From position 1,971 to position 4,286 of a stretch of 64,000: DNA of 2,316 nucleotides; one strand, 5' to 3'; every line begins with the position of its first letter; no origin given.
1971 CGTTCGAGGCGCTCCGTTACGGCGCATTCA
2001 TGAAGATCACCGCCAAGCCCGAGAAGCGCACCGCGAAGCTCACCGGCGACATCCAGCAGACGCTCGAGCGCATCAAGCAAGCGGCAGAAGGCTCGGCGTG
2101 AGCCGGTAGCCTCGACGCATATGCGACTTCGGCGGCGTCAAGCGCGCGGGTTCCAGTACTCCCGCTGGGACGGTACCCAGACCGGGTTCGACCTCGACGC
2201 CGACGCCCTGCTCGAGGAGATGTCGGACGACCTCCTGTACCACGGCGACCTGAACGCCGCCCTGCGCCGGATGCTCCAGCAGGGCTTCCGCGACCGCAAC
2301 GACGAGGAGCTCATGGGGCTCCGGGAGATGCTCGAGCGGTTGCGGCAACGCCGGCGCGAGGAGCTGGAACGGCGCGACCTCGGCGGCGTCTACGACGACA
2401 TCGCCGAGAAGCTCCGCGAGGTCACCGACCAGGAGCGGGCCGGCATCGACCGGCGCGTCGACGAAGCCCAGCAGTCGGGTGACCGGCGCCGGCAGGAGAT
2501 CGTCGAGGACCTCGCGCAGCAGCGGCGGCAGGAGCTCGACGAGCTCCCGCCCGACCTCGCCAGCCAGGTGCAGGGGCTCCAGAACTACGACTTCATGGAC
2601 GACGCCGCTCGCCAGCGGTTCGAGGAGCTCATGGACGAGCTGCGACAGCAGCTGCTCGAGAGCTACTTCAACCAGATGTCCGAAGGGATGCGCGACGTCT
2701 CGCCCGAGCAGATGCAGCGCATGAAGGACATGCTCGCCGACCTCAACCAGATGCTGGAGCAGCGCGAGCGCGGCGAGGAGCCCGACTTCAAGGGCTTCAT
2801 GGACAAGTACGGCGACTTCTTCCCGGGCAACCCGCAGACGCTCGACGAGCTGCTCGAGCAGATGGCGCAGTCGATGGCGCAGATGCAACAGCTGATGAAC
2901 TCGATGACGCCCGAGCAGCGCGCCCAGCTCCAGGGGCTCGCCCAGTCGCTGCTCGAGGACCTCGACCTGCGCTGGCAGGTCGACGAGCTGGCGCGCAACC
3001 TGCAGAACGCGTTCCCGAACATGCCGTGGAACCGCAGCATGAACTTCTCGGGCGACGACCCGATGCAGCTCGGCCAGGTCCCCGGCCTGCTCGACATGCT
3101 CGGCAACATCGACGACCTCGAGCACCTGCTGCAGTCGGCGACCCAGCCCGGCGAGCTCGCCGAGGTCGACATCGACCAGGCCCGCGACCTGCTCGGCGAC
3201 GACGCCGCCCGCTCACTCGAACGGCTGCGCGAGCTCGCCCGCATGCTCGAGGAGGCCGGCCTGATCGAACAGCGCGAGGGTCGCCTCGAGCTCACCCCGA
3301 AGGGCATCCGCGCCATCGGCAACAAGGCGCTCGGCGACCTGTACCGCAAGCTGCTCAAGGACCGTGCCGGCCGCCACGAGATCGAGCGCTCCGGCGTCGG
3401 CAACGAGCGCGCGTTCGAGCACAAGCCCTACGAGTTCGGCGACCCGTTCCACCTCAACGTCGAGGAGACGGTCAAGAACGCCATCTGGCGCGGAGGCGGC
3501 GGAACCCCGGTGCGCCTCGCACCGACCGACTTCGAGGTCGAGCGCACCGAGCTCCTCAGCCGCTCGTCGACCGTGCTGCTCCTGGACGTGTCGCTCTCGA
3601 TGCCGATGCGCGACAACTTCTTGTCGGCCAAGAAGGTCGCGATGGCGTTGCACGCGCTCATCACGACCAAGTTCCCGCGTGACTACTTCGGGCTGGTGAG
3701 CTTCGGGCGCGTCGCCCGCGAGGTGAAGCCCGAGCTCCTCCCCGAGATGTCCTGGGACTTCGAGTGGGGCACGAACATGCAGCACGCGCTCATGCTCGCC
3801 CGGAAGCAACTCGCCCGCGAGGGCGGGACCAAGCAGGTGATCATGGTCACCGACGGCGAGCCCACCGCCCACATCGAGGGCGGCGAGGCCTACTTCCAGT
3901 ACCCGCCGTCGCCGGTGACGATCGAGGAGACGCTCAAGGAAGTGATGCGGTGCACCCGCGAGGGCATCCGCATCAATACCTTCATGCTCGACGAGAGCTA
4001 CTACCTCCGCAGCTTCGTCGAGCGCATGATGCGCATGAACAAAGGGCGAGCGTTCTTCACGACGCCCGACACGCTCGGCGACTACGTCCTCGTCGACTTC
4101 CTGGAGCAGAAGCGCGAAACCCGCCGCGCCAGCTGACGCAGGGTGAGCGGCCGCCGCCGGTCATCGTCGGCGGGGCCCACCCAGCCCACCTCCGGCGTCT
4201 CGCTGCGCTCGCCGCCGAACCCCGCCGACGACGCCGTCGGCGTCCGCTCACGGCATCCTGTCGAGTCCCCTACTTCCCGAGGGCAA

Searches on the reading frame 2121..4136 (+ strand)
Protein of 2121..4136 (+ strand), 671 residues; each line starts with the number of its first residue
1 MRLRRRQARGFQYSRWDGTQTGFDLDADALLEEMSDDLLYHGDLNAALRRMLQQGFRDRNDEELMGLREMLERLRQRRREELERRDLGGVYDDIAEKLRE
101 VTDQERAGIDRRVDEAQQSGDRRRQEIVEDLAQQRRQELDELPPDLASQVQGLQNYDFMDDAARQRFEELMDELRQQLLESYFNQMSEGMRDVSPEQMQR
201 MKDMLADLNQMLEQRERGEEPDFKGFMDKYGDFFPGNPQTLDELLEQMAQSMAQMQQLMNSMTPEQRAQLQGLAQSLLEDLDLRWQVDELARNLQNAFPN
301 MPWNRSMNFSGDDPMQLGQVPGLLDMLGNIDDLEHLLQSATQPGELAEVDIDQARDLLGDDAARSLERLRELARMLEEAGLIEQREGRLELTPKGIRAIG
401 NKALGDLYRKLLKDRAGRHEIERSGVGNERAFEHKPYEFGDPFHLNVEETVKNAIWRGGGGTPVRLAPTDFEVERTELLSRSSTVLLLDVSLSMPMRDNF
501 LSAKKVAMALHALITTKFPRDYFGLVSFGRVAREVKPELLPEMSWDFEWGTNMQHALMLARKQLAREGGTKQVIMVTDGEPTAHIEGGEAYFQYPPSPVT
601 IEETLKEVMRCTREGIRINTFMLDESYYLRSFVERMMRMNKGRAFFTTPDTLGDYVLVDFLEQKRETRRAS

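Call 20: find_encoding_contigs(protein=window:2121-4136:+, flank=10000, max_places=6)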
Protein window:2121-4136:+ (671 aa): 3 contigs read that carry it; 3 places shown.
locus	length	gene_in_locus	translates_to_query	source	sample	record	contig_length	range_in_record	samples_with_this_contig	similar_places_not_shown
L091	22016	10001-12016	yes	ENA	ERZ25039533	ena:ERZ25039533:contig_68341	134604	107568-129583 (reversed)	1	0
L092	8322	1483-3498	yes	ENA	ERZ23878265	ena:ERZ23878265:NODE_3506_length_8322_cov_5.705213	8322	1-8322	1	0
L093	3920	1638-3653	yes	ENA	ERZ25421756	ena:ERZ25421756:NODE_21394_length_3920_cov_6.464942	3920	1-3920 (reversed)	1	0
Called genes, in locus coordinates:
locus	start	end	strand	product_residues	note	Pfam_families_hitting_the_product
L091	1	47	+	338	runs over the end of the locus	-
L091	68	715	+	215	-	PF03167:UDG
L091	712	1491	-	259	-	PF13085:Fer2_3, PF12838:Fer4_7 (weak), PF00037:Fer4 (weak), PF12837:Fer4_6 (weak), PF13237:Fer4_10 (weak)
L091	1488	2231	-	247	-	PF00890:FAD_binding_2, PF02910:Succ_DH_flav_C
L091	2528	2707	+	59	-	-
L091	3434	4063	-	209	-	PF01127:Sdh_cyt (weak)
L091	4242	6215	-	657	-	PF22666:Glyco_hydro_2_N2 (weak)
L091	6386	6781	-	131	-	-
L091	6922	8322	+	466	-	PF01078:Mg_chelatase (faint), PF07728:AAA_5 (faint)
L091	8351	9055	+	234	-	PF00226:DnaJ, PF12158:DUF3592 (weak)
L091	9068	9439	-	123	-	-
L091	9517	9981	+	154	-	PF10604:Polyketide_cyc2, PF03364:Polyketide_cyc, PF08327:AHSA1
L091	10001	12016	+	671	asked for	PF27532:Mb0984_helical, PF27098:Rv0959_3rd, PF13519:VWA_2 (weak)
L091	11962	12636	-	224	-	PF01661:Macro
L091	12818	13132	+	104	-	PF02467:Whib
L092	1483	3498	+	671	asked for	PF27532:Mb0984_helical, PF27098:Rv0959_3rd, PF13519:VWA_2 (weak)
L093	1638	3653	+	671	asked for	PF27532:Mb0984_helical, PF27098:Rv0959_3rd, PF13519:VWA_2 (weak)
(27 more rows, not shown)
